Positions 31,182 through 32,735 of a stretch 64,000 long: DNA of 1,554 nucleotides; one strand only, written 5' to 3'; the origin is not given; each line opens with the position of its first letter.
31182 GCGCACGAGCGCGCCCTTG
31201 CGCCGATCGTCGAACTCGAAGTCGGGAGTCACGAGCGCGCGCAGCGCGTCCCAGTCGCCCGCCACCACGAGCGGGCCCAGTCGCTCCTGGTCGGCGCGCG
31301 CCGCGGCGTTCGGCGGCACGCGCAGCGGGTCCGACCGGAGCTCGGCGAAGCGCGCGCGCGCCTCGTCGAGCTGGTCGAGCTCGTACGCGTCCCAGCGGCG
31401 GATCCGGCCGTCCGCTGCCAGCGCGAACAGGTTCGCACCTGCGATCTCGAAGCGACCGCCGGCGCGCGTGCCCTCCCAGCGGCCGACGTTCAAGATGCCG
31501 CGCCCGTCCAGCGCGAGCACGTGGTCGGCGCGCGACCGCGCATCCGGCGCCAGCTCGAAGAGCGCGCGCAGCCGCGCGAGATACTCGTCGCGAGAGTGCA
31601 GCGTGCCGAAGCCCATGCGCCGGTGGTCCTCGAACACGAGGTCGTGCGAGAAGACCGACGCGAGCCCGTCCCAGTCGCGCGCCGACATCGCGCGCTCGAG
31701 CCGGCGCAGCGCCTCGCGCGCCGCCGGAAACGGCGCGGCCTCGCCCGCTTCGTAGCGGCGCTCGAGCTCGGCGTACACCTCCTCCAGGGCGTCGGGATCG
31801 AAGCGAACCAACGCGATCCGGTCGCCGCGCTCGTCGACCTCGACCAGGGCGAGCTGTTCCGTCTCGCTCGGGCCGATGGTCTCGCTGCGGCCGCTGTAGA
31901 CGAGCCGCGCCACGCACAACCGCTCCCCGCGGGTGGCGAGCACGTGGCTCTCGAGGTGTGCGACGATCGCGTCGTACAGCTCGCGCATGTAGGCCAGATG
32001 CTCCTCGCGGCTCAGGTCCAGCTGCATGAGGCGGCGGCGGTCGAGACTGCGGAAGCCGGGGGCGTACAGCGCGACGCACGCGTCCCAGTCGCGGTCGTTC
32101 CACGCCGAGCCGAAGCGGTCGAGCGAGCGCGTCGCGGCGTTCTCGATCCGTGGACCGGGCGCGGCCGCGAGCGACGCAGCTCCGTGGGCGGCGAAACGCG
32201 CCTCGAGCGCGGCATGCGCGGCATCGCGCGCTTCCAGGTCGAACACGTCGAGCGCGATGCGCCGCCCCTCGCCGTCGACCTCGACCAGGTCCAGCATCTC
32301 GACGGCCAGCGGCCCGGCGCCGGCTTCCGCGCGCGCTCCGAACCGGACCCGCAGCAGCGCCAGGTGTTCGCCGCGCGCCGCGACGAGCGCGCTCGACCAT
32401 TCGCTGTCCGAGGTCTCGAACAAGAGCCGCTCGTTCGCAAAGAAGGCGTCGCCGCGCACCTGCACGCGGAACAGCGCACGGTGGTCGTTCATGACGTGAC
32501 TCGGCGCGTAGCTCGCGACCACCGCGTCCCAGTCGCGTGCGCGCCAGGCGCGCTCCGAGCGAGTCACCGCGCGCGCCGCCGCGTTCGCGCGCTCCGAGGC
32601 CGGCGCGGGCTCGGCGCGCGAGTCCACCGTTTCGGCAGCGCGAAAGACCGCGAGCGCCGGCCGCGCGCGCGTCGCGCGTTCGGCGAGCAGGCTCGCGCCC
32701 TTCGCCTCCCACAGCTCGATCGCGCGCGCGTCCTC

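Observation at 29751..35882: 2043-aa single-chain fusion: double Zn-ribbon + class III nucleotidyl cyclase + STAND NTPase + TPR + seven tandem NTF2/SnoaL-like domains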

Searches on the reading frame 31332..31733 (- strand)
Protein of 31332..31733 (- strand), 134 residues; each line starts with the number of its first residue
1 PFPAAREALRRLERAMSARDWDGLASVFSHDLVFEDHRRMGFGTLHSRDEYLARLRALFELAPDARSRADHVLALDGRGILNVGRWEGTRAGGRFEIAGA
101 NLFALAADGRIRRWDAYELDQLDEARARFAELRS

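Call 9: search_protein_families(library=pfam, proteins=[window:31332-31733:-], max_evalue=1)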
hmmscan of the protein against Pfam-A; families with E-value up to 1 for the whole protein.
window:31332-31733:- (134 aa): 4 families
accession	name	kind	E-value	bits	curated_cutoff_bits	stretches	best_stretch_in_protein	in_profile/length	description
PF12680.13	SnoaL_2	-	3.7e-14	53.6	27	1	10-114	2-102/102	SnoaL-like domain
PF14534.12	DUF4440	-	5.2e-07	30.5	25.2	1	7-96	3-89/107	Domain of unknown function (DUF4440)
PF07366.18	SnoaL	-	5.4e-06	26.7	28.4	1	7-98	2-89/126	SnoaL-like polyketide cyclase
PF13577.12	SnoaL_4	-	0.00019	21.8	24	1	6-73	10-71/126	SnoaL-like domain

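Call 50: search_solved_structures(query=A4, max_evalue=1, show_alignments=5)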
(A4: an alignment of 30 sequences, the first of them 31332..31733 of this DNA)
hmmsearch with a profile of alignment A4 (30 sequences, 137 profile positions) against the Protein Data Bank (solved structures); distinct sequences matched with E-value up to 1: 58.
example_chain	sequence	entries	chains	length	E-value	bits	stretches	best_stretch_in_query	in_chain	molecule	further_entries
3ec9_A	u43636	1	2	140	5.5e-07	32.9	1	14-118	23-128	uncharacterized NTF2-like protein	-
6w3g_A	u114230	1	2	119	5e-05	26.5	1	3-86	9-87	Rd1NTF2_04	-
8uqf_A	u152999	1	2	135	0.00036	23.8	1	5-86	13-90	designed cortisol-binding protein hcy129_mpnn5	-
6hnl_A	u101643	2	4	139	0.00077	22.7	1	9-114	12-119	Putative polyketide cyclase IdmH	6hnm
3ebt_A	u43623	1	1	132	0.0033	20.7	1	5-121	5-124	uncharacterized NTF2-like protein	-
9kw6_C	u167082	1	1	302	0.018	18.3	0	8-59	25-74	MonBI,MonBII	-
9kw6_A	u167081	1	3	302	0.019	18.2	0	8-59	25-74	MonBI,MonBII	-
9kw8_A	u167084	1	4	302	0.02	18.2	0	8-59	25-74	MonBI,MonBII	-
3fsd_A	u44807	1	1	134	0.054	16.7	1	11-59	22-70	NTF2-like protein of unknown function in nutrient uptake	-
9mua_A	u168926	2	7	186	0.072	16.3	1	4-34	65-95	Tautomerase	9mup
1buq_A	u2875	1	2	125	0.076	16.3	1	5-60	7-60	PROTEIN (3-KETOSTEROID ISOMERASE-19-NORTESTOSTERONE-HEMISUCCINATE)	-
4kvh_A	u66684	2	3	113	0.08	16.2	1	5-36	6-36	Ketosteroid isomerase fold protein Hmuk_0747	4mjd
8cho_A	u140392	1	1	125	0.09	16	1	5-56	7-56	STEROID DELTA-ISOMERASE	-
1ocv_A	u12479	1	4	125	0.093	16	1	5-57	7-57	STEROID DELTA-ISOMERASE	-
3unl_A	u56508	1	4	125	0.096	15.9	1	5-53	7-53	Steroid Delta-isomerase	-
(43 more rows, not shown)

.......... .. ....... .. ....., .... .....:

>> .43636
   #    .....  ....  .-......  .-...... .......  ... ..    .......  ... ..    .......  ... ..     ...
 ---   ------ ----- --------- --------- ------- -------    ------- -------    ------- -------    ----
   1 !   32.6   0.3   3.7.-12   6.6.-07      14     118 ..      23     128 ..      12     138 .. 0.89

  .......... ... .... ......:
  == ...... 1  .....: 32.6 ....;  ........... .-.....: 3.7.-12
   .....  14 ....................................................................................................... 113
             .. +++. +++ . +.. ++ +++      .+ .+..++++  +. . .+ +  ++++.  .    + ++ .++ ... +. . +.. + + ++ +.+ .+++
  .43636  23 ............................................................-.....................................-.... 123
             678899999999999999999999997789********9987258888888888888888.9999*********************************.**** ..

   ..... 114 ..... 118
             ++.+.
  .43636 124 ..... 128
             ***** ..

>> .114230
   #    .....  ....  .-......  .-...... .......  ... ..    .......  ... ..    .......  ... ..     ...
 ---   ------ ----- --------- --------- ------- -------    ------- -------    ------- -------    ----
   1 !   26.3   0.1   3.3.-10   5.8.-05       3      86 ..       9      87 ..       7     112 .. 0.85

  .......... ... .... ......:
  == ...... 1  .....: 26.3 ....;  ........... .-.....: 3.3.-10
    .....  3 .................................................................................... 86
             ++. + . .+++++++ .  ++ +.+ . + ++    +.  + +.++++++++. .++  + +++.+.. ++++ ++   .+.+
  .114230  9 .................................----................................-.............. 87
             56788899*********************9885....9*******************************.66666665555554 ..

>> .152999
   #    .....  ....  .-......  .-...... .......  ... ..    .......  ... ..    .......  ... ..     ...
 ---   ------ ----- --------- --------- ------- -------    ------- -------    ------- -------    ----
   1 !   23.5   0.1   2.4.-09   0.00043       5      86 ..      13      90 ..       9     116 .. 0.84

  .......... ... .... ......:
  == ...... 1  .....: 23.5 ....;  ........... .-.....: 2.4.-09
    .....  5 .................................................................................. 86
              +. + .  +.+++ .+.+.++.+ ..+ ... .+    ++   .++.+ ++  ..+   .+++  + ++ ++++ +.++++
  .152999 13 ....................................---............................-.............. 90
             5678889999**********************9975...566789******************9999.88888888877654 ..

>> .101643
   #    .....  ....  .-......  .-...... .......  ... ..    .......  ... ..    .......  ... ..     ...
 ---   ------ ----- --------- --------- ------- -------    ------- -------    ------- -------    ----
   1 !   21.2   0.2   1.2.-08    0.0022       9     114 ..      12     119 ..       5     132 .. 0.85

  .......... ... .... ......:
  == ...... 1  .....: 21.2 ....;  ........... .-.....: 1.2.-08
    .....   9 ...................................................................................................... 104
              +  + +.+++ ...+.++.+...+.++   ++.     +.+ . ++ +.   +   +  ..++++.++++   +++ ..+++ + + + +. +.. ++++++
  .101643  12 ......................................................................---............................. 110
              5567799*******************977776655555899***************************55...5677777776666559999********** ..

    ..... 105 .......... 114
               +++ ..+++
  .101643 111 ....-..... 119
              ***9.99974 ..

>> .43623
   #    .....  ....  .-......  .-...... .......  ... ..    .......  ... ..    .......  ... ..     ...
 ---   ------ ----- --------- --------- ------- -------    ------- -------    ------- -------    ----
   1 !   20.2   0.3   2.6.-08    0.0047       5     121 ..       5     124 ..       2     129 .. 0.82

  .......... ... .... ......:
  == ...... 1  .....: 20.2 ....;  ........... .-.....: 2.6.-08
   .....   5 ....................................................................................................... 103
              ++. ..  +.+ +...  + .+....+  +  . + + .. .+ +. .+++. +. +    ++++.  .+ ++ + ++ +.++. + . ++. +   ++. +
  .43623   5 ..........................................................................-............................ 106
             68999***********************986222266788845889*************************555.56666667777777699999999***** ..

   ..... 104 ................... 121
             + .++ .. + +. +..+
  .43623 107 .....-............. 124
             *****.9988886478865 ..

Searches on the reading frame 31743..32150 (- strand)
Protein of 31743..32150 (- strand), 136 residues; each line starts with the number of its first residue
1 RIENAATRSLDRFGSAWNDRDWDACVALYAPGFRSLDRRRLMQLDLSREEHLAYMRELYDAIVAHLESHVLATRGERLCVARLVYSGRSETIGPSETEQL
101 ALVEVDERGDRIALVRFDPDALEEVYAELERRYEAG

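Call 9: search_protein_families(library=pfam, proteins=[window:31743-32150:-], max_evalue=1)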
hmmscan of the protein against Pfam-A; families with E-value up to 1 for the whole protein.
window:31743-32150:- (136 aa): 3 families
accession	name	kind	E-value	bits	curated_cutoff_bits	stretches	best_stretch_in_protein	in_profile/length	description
PF12680.13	SnoaL_2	-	5.6e-05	24.1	27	1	12-105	3-94/102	SnoaL-like domain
PF14534.12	DUF4440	-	0.0026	18.6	25.2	1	11-57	6-49/107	Domain of unknown function (DUF4440)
PF07366.18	SnoaL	-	0.063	13.5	28.4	1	11-88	5-80/126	SnoaL-like polyketide cyclase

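Call 51: search_solved_structures(query=A5, max_evalue=1, show_alignments=3)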
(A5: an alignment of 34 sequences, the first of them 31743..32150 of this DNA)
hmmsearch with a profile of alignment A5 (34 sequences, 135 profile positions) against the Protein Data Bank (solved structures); distinct sequences matched with E-value up to 1: 62 (the best 60 are shown).
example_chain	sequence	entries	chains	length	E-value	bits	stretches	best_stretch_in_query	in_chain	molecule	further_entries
9kw6_C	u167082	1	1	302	4.1e-08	36.5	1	9-116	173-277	MonBI,MonBII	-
9kw8_A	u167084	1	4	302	4.4e-08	36.4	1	9-116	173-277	MonBI,MonBII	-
9kw6_A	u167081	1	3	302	5.1e-08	36.2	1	9-116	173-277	MonBI,MonBII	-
3fsd_A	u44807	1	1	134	0.00042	23.5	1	9-101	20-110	NTF2-like protein of unknown function in nutrient uptake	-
8uqf_A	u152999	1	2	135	0.00043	23.5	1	8-66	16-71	designed cortisol-binding protein hcy129_mpnn5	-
5wce_A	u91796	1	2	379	0.0096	19.1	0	33-81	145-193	DNA polymerase III subunit beta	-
6lxg_A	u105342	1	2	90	0.01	19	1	44-89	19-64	GTP pyrophosphokinase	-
3f8x_A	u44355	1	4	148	0.011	19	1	2-35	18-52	putative delta-5-3-ketosteroid isomerase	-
9kw7_B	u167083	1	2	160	0.013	18.7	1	5-87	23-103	MonBI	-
6w3g_A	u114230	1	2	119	0.013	18.7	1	5-110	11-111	Rd1NTF2_04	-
3unl_A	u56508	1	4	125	0.018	18.3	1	6-37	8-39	Steroid Delta-isomerase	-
3mhe_A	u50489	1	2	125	0.019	18.2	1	6-37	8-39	Steroid Delta-Isomerase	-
1buq_A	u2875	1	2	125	0.02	18.1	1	6-37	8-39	PROTEIN (3-KETOSTEROID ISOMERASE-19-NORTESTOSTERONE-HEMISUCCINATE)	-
1ogz_A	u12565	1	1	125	0.02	18.1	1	6-37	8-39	STEROID DELTA-ISOMERASE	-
1isk_A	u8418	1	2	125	0.022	18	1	6-36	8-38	3-OXO-DELTA5-STEROID ISOMERASE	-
5xe7_A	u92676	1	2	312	0.62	13.3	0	8-35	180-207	ECF RNA polymerase sigma factor SigJ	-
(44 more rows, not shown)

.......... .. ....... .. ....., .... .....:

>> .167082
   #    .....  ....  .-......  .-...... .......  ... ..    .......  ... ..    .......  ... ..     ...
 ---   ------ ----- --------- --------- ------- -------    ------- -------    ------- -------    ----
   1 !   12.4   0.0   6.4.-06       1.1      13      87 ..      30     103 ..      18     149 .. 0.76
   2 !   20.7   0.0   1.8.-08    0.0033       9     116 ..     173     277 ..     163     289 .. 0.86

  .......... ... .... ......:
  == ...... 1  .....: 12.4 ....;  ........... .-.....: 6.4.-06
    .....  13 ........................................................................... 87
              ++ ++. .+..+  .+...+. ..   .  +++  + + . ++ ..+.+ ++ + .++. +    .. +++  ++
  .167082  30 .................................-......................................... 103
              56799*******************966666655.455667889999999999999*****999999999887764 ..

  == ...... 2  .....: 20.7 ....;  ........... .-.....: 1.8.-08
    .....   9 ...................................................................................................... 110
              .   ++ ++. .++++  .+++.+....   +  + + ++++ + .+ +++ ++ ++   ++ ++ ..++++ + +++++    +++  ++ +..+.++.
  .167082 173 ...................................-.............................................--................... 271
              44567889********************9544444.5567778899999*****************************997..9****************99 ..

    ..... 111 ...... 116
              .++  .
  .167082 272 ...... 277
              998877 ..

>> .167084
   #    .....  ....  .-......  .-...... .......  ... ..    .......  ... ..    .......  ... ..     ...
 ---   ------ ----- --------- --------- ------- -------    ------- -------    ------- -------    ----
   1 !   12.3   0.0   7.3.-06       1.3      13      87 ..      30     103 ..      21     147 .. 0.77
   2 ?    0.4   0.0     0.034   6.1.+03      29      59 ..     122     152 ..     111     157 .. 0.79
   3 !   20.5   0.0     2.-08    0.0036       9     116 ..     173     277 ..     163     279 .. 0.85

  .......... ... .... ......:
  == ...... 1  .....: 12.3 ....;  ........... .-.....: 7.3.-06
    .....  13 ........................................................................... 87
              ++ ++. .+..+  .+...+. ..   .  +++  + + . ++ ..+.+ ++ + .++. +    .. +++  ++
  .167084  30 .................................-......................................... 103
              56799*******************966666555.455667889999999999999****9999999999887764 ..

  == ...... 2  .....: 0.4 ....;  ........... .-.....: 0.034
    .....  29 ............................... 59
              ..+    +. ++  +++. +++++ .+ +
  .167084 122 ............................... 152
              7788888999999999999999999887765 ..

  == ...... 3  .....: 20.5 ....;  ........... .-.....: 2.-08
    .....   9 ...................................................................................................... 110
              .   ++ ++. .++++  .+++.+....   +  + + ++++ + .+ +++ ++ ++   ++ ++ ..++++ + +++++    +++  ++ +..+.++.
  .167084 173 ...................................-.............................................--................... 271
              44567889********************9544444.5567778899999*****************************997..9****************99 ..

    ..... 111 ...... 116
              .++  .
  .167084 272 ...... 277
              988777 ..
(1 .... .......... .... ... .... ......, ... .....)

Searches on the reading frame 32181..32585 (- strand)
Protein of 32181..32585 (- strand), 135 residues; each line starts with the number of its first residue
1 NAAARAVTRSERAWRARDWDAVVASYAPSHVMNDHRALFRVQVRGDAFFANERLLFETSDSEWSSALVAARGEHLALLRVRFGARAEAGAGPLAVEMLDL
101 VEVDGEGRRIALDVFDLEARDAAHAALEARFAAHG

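Call 9: search_protein_families(library=pfam, proteins=[window:32181-32585:-], max_evalue=1)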
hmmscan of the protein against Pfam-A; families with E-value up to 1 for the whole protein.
window:32181-32585:- (135 aa): 2 families
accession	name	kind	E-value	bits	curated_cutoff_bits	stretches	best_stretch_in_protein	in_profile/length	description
PF12680.13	SnoaL_2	-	0.00082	20.4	27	1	8-105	2-96/102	SnoaL-like domain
PF14534.12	DUF4440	-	0.069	14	25.2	1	6-96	4-91/107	Domain of unknown function (DUF4440)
